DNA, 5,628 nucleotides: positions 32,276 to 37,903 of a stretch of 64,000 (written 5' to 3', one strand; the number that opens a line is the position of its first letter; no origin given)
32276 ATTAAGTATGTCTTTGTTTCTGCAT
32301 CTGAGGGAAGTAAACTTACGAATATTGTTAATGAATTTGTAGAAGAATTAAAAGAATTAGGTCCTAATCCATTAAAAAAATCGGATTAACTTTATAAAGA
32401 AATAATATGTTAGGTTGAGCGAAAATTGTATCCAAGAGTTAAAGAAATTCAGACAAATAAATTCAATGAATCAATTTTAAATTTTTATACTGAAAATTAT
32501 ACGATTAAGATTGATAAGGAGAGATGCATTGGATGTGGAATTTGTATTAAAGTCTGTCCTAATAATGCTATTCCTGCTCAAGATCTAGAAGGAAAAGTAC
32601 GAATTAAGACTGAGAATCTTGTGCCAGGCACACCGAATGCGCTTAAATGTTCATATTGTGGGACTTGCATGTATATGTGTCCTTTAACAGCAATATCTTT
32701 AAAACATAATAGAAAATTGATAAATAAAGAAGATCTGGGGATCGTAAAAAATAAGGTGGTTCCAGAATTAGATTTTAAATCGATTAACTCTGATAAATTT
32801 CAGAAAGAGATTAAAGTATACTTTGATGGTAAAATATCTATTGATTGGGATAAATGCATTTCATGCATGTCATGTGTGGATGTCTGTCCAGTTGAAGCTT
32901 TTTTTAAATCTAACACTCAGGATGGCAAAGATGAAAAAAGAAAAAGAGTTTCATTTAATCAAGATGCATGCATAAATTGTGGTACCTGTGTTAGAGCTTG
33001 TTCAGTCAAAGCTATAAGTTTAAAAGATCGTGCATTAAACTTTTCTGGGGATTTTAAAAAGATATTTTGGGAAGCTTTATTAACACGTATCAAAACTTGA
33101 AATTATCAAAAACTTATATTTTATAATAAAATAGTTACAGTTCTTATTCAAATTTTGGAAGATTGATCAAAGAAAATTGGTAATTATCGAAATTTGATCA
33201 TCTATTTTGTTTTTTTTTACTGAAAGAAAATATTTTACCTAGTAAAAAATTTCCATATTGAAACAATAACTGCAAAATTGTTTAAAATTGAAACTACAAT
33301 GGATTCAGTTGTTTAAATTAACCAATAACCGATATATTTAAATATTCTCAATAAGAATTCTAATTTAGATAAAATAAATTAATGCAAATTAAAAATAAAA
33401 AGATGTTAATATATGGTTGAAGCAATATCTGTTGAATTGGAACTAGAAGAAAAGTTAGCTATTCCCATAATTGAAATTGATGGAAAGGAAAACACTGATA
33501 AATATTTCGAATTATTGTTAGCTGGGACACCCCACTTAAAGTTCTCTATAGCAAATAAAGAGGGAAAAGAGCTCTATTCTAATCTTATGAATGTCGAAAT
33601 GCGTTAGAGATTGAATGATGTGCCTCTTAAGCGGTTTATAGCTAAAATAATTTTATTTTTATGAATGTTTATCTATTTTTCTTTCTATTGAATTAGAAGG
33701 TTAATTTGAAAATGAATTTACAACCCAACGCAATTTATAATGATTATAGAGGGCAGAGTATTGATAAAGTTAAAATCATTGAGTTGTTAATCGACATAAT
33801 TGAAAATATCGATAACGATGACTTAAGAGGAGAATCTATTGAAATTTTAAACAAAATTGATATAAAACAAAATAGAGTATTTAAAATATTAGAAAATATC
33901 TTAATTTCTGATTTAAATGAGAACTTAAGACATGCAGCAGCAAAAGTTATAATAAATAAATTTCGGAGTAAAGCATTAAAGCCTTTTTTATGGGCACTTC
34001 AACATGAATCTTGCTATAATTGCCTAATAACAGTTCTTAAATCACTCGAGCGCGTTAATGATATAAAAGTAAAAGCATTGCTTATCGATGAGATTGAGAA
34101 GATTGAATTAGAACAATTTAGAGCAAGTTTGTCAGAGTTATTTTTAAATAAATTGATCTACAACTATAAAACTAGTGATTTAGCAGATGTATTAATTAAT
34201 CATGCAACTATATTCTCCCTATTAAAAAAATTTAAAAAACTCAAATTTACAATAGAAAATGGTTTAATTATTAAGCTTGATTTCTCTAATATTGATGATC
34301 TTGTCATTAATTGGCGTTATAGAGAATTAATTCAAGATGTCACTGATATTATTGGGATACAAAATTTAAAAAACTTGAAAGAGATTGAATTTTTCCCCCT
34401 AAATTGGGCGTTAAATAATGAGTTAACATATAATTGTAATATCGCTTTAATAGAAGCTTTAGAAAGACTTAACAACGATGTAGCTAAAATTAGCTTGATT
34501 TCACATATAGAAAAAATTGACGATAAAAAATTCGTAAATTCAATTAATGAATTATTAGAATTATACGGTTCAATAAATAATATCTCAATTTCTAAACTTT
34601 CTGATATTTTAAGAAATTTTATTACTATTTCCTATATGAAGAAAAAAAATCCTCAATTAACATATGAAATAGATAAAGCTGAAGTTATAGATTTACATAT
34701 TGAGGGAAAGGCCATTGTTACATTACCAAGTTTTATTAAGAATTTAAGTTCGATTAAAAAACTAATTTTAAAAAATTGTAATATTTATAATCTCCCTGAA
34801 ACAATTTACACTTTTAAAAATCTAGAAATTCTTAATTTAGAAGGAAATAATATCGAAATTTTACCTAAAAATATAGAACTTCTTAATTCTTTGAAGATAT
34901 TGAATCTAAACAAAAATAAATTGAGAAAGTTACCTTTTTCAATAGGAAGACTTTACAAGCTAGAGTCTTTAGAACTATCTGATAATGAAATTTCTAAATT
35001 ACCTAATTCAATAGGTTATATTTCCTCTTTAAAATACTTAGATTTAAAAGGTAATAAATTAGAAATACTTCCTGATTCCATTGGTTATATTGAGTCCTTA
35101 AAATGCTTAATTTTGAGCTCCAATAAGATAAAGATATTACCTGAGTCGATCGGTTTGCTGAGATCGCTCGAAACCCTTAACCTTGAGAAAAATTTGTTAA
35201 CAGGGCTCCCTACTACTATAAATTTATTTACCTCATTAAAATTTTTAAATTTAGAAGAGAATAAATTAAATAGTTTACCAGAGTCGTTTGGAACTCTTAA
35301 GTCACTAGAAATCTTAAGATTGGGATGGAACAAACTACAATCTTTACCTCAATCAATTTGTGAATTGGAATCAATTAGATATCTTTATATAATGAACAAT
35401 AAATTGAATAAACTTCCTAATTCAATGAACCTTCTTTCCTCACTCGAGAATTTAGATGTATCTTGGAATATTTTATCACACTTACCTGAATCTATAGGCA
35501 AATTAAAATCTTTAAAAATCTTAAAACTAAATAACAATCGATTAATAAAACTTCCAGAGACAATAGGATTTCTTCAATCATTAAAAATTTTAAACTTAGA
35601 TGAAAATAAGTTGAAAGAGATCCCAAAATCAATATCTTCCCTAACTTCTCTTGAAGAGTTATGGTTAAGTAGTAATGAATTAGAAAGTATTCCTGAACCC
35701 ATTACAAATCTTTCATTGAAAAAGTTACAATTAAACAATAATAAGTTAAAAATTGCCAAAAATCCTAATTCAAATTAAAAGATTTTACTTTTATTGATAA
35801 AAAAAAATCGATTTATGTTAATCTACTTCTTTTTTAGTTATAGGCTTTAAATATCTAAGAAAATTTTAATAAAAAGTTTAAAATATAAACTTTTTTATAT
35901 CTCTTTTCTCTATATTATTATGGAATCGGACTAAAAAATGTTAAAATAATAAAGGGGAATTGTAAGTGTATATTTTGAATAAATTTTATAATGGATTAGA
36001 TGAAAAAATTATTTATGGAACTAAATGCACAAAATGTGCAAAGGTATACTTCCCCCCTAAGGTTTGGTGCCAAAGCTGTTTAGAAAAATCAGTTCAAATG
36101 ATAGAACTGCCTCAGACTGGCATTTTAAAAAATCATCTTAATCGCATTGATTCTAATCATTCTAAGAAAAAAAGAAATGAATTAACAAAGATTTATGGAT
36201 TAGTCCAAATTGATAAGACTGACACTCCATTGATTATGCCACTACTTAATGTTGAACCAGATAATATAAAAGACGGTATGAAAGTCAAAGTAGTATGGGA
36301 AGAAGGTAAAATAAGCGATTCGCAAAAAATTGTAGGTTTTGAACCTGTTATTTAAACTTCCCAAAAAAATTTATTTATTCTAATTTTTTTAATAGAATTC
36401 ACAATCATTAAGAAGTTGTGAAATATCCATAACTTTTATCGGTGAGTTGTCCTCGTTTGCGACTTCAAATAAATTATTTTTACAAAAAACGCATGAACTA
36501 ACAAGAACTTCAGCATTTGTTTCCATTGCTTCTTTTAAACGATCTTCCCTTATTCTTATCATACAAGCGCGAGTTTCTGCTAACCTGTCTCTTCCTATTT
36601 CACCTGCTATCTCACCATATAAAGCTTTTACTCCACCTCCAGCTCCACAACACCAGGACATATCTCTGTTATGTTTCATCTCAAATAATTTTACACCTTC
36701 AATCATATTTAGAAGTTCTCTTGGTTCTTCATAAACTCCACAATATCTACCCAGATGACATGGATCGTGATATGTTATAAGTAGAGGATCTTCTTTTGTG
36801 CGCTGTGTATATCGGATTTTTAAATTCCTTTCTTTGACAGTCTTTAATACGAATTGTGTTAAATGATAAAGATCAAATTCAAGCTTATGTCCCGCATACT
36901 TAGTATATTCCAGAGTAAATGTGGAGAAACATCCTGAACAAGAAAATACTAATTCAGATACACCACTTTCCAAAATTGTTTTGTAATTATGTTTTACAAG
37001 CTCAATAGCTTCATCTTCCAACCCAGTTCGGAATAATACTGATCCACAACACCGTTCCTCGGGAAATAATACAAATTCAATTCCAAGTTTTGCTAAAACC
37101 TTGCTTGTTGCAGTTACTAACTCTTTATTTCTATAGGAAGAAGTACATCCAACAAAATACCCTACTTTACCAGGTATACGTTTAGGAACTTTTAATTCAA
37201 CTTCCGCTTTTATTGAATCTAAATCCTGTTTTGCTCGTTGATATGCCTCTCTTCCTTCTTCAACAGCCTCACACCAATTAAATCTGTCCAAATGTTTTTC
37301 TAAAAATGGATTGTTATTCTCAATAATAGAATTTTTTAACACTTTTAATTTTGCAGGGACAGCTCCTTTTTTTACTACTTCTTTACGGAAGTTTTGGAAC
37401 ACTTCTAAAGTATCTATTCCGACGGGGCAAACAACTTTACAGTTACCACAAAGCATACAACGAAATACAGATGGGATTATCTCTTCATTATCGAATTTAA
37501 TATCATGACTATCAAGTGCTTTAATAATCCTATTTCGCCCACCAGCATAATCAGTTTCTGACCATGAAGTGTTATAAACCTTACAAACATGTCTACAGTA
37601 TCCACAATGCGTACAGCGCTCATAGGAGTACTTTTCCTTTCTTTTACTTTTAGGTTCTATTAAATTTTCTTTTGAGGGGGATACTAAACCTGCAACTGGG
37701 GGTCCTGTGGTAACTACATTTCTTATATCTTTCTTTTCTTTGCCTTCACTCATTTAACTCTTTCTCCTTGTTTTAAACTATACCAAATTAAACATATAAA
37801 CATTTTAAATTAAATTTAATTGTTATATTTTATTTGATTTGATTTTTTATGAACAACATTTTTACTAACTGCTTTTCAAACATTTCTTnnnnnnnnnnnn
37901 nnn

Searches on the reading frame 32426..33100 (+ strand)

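Call 70: search_protein_families(library=pfam, proteins=[window:32426-33100:+], max_evalue=0.00001)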
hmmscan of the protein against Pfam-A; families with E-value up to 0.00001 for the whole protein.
window:32426-33100:+ (224 aa): 16 families
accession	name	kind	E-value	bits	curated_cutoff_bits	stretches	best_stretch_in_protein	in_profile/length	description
PF00037.32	Fer4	-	6.3e-30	102.2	21.1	3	27-49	1-23/24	4Fe-4S binding domain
PF13187.11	Fer4_9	-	6.6e-24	84.1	27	3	33-90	1-52/52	4Fe-4S dicluster domain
PF12838.12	Fer4_7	-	1.9e-21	76.7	27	2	33-87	1-50/52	4Fe-4S dicluster domain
PF13237.11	Fer4_10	-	4.7e-20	71.7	25.5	2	136-192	1-52/53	4Fe-4S dicluster domain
PF12797.12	Fer4_2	-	6.7e-20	70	24.5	2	27-45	3-21/22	4Fe-4S binding domain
PF13484.11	Fer4_16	-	2.2e-19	70.4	30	0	33-55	1-21/66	4Fe-4S double cluster binding domain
PF12837.12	Fer4_6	-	6.4e-19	67.3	25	2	27-49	2-24/24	4Fe-4S binding domain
PF14697.11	Fer4_21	-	4.7e-18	65.5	35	1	28-91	2-58/59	4Fe-4S dicluster domain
PF13183.11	Fer4_8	-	1.8e-14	54.5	27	1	72-157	2-67/68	4Fe-4S dicluster domain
PF12800.12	Fer4_4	-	1.5e-12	47.1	24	0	142-156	2-16/17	4Fe-4S binding domain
PF13459.11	Fer4_15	-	3.6e-12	47.2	22.4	0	27-47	1-21/66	4Fe-4S single cluster domain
PF12798.12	Fer4_3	-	8e-11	42.3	27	0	34-48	1-15/15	4Fe-4S binding domain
PF25160.1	LdpA_Fe-S-bd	-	1.1e-10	41.6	27.6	0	28-53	22-47/49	LdpA Fe-S cluster-binding domain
PF13534.11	Fer4_17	-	8.9e-09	36.2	22.2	0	33-86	1-57/61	4Fe-4S dicluster domain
PF17179.9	Fer4_22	-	8.6e-08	33.4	27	0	12-47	60-94/95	4Fe-4S dicluster domain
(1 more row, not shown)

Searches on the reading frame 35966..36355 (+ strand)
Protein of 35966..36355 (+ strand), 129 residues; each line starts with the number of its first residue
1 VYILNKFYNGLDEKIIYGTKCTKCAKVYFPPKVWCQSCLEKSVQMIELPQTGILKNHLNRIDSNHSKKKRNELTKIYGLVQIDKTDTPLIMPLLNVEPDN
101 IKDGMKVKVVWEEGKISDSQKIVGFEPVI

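Call 46: search_protein_families(library=pfam, proteins=[window:35966-36355:+], max_evalue=0.001)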
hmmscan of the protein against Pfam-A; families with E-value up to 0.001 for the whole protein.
window:35966-36355:+ (129 aa): 1 family
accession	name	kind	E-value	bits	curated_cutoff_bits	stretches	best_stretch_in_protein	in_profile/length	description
PF12172.15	zf-ChsH2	-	1.1e-07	31.9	23.2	1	10-41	3-34/37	ChsH2, rubredoxin-like zinc ribbon domain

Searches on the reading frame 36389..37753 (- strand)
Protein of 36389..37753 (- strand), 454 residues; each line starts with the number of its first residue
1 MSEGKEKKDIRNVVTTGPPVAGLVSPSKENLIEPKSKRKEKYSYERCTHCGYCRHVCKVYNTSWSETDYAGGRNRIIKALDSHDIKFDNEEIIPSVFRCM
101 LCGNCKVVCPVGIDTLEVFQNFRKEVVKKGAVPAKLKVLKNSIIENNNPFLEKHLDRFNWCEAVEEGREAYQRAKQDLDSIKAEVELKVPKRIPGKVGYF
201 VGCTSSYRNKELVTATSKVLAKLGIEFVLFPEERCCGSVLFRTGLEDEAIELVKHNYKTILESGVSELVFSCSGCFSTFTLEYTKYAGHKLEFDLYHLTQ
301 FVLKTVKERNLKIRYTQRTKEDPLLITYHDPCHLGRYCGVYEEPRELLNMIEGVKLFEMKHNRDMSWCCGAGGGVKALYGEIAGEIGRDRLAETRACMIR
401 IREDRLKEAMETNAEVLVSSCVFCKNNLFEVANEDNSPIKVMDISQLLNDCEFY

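Call 46: search_protein_families(library=pfam, proteins=[window:36389-37753:-], max_evalue=0.001)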
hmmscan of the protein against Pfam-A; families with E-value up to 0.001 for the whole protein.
window:36389-37753:- (454 aa): 8 families
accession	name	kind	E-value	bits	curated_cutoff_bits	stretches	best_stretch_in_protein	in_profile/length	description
PF02754.22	CCG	-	1.2e-32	112.3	20.6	2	197-279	1-84/85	Cysteine-rich domain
PF13183.11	Fer4_8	-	7.3e-12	46.1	27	1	45-113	3-68/68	4Fe-4S dicluster domain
PF13534.11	Fer4_17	-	8.1e-10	39.5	22.2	1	46-114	1-61/61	4Fe-4S dicluster domain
PF12838.12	Fer4_7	-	2.2e-07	31.7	27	1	46-113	1-52/52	4Fe-4S dicluster domain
PF00037.32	Fer4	-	2.6e-06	27.5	21.1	0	98-112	7-21/24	4Fe-4S binding domain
PF13237.11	Fer4_10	-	6.6e-06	26.4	25.5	0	41-57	36-52/53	4Fe-4S dicluster domain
PF13187.11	Fer4_9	-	0.0001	22.7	27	1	46-112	1-50/52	4Fe-4S dicluster domain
PF12797.12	Fer4_2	-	0.00018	21.7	24.5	0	42-58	5-21/22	4Fe-4S binding domain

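Call 49: search_solved_structures(query=window:36389-37753:-, max_evalue=0.001)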
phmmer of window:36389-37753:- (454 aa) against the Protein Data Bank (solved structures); distinct sequences matched with E-value up to 0.001: 8.
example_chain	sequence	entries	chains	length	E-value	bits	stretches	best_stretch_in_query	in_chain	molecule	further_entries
9ojn_A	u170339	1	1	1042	4.3e-33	117.9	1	96-448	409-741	Iron-sulfur-binding reductase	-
9sfi_C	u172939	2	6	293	1e-08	37.6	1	196-391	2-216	H(2)/formate:CoB-CoM heterodisulfide,ferredoxin reductase subunit B2 | Heterodisulfide reductase subunit B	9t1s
8rvv_B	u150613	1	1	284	2.9e-07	32.8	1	197-395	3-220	H(2):CoB-CoM heterodisulfide,ferredoxin reductase subunit B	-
8rvu_b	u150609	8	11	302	3.7e-07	32.5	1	197-395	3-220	H(2):CoB-CoM heterodisulfide,ferredoxin reductase subunit B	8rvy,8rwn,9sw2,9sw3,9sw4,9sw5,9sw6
5odc_B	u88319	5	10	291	4.6e-07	32.2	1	196-390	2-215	Heterodisulfide reductase, subunit B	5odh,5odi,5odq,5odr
1e7p_B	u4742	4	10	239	7.6e-05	24.9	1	29-125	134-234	Fumarate reductase iron-sulfur subunit | FUMARATE REDUCTASE IRON-SULFUR PROTEIN | QUINOL-FUMARATE REDUCTASE IRON-SULFUR SUBUNIT B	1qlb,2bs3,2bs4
2bs2_B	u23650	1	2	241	8e-05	24.8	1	29-126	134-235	QUINOL-FUMARATE REDUCTASE IRON-SULFUR SUBUNIT B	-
6lum_B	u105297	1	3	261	0.00033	22.8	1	25-124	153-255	Succinate dehydrogenase subunit B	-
